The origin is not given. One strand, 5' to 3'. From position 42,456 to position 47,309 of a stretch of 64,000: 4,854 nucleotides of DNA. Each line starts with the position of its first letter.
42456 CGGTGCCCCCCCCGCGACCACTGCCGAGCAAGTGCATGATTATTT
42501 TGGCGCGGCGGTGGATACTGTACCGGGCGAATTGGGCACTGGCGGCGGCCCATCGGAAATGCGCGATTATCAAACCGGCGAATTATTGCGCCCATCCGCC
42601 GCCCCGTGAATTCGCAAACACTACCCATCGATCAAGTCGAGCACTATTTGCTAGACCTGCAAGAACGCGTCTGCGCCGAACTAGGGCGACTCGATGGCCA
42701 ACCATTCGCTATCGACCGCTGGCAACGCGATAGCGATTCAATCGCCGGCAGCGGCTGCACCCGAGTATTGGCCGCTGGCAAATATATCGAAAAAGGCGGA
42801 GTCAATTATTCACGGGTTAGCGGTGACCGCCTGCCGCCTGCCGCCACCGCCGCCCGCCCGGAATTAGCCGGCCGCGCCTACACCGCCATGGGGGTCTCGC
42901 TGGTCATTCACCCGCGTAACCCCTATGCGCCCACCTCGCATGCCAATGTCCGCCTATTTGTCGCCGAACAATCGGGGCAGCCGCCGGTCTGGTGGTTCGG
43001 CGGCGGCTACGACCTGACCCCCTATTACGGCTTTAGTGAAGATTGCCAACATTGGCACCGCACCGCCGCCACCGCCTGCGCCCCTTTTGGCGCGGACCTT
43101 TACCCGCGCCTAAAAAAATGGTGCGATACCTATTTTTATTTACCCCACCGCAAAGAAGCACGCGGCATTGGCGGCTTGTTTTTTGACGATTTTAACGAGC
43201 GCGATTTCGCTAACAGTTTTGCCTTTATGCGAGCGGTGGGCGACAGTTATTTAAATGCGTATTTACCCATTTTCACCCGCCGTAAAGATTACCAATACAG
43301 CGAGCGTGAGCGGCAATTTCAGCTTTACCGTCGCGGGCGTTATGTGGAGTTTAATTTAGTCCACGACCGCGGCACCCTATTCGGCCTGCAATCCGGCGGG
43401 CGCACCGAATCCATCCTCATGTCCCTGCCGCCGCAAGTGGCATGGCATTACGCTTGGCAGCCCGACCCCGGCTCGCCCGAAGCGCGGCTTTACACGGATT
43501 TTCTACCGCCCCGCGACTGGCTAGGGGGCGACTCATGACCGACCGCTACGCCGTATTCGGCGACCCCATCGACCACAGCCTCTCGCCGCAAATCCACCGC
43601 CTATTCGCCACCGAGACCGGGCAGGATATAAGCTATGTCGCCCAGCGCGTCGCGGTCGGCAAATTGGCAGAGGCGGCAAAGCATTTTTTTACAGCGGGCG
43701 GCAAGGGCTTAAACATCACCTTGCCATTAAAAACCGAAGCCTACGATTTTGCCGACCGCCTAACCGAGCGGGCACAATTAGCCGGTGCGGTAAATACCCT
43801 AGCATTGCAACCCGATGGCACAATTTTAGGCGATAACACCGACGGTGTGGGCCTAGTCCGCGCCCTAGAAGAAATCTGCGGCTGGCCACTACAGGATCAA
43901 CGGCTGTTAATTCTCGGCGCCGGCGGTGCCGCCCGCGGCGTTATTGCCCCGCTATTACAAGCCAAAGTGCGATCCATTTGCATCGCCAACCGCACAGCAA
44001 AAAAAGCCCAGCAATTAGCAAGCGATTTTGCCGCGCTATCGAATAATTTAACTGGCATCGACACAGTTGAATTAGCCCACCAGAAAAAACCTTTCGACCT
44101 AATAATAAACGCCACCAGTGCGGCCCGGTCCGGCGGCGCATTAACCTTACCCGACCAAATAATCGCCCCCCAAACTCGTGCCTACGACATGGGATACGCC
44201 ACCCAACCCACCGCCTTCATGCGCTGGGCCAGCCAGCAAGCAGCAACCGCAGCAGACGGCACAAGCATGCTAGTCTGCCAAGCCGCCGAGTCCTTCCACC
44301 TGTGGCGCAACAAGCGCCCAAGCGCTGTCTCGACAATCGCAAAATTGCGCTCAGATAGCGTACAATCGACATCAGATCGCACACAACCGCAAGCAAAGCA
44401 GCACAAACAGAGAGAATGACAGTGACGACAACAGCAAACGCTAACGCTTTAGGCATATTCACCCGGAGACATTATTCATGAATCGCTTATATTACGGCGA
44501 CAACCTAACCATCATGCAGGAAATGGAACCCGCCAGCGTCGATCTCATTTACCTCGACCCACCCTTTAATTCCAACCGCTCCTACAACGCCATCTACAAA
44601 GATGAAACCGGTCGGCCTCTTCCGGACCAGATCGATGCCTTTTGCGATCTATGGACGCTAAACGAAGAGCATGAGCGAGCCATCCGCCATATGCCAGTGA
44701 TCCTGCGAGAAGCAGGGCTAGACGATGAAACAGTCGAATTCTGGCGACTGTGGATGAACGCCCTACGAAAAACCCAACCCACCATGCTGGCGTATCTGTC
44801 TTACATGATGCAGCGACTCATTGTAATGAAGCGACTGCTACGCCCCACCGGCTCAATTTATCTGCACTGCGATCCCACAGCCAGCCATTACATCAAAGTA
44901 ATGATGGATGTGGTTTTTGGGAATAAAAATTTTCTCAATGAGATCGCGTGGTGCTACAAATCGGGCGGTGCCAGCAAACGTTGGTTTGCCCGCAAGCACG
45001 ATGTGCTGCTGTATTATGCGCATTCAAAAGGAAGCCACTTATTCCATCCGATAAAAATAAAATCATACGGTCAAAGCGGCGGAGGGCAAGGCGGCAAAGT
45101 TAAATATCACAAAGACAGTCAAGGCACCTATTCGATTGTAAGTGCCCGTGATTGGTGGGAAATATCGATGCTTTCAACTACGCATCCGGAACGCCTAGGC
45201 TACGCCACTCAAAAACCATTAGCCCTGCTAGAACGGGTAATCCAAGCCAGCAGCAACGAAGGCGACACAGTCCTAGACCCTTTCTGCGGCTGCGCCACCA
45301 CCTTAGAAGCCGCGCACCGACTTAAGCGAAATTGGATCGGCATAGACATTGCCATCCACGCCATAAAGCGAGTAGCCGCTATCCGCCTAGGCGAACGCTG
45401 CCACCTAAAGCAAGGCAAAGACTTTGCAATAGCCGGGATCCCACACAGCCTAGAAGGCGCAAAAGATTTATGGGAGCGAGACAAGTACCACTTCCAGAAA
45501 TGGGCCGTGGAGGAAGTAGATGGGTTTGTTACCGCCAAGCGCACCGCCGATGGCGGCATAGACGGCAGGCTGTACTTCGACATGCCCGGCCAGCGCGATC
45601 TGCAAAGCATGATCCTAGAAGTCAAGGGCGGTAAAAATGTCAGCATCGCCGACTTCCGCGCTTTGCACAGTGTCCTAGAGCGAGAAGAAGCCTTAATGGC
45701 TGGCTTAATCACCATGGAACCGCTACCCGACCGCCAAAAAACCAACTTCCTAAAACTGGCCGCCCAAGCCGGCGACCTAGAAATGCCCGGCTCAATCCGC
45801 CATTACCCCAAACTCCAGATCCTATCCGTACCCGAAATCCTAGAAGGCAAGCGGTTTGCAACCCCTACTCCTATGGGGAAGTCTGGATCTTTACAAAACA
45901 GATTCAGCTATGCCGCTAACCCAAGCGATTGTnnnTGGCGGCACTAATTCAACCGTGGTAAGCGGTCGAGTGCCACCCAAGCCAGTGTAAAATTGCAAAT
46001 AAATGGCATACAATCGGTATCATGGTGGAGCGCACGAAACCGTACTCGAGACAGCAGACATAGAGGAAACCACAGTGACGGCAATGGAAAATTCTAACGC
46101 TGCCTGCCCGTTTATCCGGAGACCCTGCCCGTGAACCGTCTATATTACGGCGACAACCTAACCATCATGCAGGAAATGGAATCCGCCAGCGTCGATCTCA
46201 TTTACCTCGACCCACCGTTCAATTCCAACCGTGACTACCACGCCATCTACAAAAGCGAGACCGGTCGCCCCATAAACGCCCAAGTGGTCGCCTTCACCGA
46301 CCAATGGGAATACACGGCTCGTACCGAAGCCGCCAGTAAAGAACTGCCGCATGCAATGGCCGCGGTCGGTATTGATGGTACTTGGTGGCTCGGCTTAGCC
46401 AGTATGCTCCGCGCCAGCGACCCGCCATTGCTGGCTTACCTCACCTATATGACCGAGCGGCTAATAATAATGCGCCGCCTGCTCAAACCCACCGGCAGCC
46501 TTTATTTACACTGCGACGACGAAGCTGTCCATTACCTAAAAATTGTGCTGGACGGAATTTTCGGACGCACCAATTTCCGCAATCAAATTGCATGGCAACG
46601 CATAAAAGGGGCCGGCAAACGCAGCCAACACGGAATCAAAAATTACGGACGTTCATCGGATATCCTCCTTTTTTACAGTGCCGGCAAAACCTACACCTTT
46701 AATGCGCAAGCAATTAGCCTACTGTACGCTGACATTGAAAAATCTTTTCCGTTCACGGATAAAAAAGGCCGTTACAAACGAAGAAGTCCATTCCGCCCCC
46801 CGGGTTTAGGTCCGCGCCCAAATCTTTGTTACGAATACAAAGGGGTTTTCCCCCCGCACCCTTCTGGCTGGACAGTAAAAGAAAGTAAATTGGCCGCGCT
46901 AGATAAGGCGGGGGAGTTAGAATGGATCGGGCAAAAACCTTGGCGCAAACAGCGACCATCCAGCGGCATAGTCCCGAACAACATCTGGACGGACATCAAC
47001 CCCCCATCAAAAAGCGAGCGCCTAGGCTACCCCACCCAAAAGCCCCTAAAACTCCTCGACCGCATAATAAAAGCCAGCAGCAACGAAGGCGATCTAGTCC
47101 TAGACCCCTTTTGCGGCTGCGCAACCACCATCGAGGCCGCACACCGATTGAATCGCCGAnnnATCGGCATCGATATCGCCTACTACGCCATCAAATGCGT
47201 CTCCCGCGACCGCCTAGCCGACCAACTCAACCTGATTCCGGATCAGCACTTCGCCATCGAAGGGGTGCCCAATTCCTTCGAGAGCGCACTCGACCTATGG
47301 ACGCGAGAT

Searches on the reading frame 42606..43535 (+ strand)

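Call 92: search_protein_families(library=pfam, proteins=[window:42606-43535:+], max_evalue=0.001)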
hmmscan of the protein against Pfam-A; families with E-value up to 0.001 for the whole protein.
window:42606-43535:+ (310 aa): 1 family
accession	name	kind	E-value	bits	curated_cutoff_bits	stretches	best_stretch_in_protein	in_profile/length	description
PF01218.23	Coprogen_oxidas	-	2.8e-127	423.9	31.8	1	10-305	1-295/295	Coproporphyrinogen III oxidase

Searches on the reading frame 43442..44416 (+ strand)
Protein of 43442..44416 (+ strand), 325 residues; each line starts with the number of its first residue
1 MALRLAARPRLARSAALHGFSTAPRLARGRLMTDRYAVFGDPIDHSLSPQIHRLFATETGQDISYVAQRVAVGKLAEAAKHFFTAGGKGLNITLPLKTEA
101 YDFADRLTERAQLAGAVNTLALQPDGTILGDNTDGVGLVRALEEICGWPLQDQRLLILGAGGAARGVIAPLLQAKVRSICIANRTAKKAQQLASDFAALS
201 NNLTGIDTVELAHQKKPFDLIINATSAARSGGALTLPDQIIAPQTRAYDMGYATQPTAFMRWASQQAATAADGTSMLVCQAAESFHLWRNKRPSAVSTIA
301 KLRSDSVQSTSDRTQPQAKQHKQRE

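Call 92: search_protein_families(library=pfam, proteins=[window:43442-44416:+], max_evalue=0.001)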
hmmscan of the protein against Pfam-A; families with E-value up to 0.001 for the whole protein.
window:43442-44416:+ (325 aa): 4 families
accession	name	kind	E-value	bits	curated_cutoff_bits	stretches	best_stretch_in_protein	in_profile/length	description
PF08501.16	Shikimate_dh_N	-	3.5e-23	82.1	27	1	38-120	1-83/83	Shikimate dehydrogenase substrate binding domain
PF01488.26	Shikimate_DH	-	6.2e-12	46.2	24.3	1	149-228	9-86/138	Shikimate / quinate 5-dehydrogenase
PF18317.6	SDH_C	-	2.7e-06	27.4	25.8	1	273-294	1-22/31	Shikimate 5'-dehydrogenase C-terminal domain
PF03435.24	Sacchrp_dh_NADP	-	7.4e-05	23.5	25.1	1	156-228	2-79/129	Saccharopine dehydrogenase NADP binding domain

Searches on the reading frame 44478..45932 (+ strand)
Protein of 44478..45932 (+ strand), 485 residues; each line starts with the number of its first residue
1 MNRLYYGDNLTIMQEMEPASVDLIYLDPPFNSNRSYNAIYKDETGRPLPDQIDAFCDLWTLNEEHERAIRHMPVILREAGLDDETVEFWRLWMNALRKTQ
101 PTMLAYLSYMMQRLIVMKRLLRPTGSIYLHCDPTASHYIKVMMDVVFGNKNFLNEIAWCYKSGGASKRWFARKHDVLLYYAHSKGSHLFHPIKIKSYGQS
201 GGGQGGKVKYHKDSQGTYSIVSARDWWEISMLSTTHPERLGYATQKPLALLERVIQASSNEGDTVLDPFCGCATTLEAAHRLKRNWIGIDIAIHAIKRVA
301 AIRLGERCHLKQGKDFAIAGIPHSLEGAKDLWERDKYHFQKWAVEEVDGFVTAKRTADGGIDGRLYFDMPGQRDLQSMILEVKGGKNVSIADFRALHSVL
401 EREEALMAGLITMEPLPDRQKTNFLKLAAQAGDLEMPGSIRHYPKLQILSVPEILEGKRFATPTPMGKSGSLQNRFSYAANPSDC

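Call 92: search_protein_families(library=pfam, proteins=[window:44478-45932:+], max_evalue=0.001)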
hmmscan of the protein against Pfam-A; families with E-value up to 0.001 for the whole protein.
window:44478-45932:+ (485 aa): 1 family
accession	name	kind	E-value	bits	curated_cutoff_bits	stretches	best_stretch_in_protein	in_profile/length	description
PF01555.25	N6_N4_Mtase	-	1.4e-38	133.5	26.7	1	21-297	1-217/221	DNA methylase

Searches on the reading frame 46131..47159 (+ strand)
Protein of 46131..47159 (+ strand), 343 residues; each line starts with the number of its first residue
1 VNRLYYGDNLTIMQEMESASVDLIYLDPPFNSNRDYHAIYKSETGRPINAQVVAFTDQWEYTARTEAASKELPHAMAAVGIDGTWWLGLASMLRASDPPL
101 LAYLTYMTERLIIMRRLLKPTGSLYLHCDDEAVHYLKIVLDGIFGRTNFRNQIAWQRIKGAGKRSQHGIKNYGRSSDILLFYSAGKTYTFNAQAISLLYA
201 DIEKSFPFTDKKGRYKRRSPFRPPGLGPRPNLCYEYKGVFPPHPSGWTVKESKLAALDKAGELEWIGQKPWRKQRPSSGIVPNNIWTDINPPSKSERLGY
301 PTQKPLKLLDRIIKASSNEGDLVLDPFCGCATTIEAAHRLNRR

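Call 92: search_protein_families(library=pfam, proteins=[window:46131-47159:+], max_evalue=0.001)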
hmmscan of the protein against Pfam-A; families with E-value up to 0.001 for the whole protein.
window:46131-47159:+ (343 aa): 1 family
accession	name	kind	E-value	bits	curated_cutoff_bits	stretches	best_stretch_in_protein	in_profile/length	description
PF01555.25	N6_N4_Mtase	-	6.7e-39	134.6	26.7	1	21-343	1-205/221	DNA methylase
